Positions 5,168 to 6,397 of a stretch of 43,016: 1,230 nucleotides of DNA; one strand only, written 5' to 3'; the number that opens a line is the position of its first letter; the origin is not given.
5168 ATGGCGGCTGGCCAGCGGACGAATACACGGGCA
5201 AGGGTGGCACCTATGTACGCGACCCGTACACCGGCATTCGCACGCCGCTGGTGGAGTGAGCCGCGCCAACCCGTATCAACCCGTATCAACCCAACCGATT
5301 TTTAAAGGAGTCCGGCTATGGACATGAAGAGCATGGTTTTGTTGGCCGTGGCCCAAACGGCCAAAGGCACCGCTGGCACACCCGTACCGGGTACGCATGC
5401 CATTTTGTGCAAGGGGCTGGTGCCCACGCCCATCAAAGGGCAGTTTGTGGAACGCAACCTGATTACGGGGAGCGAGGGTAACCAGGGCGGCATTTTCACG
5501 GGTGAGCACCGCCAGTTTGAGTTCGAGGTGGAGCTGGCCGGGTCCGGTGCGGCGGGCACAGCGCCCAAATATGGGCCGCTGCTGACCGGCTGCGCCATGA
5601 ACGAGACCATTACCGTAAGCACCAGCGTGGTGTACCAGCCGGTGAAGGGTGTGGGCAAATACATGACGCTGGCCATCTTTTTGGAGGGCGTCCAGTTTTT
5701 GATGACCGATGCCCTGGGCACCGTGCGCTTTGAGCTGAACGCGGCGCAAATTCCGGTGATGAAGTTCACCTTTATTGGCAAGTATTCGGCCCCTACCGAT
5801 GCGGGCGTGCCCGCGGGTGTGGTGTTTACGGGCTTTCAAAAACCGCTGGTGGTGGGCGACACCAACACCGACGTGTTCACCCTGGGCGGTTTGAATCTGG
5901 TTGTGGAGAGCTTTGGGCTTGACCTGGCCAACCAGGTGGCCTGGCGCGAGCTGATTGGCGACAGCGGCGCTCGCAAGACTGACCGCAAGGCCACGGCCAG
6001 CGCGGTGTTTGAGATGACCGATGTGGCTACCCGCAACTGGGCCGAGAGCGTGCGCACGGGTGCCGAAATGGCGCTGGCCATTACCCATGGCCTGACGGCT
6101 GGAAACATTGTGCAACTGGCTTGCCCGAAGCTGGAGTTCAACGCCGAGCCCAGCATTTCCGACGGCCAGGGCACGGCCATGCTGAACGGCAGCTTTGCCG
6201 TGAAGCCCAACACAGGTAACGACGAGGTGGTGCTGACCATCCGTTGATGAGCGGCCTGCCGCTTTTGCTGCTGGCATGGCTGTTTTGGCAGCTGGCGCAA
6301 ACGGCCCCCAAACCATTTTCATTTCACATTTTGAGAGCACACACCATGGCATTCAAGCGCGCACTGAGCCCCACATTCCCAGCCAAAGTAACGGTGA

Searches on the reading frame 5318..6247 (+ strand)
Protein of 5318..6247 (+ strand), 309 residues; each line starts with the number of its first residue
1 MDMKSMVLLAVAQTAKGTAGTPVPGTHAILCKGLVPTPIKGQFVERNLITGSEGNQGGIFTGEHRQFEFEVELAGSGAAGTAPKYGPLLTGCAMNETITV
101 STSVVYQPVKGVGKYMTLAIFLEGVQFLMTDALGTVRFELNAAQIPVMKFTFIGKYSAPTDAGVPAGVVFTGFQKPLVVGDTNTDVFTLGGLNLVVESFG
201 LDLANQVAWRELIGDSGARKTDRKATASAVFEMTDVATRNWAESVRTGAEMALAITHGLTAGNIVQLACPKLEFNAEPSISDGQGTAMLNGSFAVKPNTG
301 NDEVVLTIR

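Call 77: search_protein_families(library=phrogs, proteins=[window:5318-6247:+], max_evalue=0.001)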
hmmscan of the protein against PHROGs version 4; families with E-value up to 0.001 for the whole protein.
window:5318-6247:+ (309 aa): 1 family
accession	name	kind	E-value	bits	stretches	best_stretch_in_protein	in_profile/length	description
phrog_290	-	tail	6.5e-25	89.3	1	7-304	20-327/411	minor tail protein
